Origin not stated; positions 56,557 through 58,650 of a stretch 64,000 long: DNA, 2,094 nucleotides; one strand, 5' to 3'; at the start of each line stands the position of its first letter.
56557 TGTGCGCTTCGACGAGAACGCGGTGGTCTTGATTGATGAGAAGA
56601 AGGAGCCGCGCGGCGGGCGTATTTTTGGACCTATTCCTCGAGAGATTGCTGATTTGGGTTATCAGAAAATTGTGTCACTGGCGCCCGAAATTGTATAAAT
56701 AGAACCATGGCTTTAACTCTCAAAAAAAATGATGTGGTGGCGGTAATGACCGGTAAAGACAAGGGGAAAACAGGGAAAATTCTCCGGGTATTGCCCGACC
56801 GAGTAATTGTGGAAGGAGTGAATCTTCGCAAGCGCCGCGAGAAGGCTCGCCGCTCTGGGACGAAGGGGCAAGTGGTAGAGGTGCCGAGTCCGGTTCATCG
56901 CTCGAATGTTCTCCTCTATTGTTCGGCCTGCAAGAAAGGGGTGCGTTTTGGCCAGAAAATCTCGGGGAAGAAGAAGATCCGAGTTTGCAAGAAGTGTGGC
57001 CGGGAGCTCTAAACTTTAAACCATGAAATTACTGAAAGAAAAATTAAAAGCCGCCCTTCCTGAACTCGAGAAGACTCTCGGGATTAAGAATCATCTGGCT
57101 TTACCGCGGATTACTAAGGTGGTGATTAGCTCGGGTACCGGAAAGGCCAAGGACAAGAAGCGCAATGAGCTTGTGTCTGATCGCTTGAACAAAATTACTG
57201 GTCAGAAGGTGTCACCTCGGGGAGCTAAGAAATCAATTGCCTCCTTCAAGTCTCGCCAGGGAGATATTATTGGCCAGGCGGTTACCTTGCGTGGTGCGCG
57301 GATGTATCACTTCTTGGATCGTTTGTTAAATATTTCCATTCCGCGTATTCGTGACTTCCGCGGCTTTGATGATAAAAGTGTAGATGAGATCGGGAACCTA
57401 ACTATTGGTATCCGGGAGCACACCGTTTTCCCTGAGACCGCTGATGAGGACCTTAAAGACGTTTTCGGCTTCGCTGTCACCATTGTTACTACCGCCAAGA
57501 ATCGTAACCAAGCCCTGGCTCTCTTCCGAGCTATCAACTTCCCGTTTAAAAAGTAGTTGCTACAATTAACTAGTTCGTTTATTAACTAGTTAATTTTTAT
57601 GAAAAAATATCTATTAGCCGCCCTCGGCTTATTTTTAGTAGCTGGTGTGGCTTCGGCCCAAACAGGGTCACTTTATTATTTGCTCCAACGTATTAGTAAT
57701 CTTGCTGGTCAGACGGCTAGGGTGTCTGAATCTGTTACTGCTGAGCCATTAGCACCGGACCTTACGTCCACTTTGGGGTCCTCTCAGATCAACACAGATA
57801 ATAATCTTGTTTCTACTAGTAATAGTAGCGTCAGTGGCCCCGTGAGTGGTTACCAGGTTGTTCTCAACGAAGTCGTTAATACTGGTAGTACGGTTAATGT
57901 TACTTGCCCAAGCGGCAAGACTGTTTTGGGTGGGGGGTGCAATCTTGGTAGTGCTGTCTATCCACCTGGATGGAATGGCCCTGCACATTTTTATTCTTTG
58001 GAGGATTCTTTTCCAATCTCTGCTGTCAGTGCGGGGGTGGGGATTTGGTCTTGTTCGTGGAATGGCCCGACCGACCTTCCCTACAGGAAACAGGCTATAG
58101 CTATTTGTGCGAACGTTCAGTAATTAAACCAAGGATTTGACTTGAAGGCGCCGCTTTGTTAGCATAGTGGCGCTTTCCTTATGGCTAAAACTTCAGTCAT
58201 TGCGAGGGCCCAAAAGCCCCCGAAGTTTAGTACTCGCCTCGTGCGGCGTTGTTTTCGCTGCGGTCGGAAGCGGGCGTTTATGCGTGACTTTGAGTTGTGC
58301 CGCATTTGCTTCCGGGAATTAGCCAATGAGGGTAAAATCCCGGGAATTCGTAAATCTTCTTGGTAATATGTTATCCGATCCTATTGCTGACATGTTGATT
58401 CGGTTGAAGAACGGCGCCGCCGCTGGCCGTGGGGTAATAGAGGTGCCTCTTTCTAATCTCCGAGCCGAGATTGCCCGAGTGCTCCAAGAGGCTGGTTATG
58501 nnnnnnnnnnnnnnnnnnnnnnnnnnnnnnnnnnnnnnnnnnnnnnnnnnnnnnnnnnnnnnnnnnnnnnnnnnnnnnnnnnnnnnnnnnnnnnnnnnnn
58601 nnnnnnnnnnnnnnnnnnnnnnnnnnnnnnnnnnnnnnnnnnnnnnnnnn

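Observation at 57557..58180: Secreted 4-Cys protein with palindromic upstream motifs inserted inside the spc ribosomal operon, between rplE and rpsN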

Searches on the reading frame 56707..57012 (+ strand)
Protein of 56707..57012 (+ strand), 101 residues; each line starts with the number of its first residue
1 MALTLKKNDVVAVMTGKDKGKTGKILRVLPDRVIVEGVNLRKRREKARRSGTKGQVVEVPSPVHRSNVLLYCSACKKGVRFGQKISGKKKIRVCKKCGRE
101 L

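Call 3: search_protein_families(library=pfam, proteins=[window:56707-57012:+], max_evalue=1)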
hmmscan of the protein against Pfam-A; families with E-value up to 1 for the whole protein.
window:56707-57012:+ (101 aa): 12 families
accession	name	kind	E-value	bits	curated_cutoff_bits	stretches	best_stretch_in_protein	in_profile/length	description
PF17136.10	ribosomal_L24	-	5.9e-17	62.2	27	1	38-101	1-65/65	Ribosomal proteins 50S L24/mitochondrial 39S L24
PF00467.35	KOW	-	3e-07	30.4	22.3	1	7-36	1-32/32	KOW motif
PF23291.1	KOW4_SPT5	-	0.0027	18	27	1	4-28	8-32/55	Transcription elongation factor SPT5, fourth KOW domain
PF13248.11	Zn_ribbon_3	-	0.0033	17.3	27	1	70-84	3-17/26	zinc-ribbon domain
PF23287.1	KOW7_SPT5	-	0.0067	16.7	27.1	1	6-28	4-26/52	Transcription elongation factor SPT5, seventh KOW domain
PF22682.2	Ribosomal_uL24m-like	-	0.009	16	29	1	9-70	5-70/223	Large ribosomal subunit protein uL24m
PF07653.23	SH3_2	-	0.035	14.2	21.8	1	3-19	16-32/55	Variant SH3 domain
PF09723.15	Zn_ribbon_8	-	0.042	14.3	34.4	1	72-99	8-34/41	Zinc ribbon domain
PF01363.27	FYVE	-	0.047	14.2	27.8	1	70-100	33-64/67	FYVE zinc finger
PF23137.1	HVO_0758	-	0.05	13.9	27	1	70-100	21-51/55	HVO_0758 mu-protein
PF18129.7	SH3_12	-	0.064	13.7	26.2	1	19-48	30-58/69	Xrn1 SH3-like domain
PF14803.11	Zn_ribbon_Nudix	-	0.16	12.4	25.6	1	71-98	2-29/34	Nudix N-terminal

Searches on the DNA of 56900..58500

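Call 72: search_rna_families(source=window, start=56900, end=58500, threshold=evalue, max_evalue=1)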
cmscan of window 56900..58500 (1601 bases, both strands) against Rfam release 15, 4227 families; matches with E-value up to 1: 0.
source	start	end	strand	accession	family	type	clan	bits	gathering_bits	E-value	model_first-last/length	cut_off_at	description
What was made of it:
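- Tried and rejected: Rfam at a permissive threshold on 56900-58500 found nothing (call 72).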
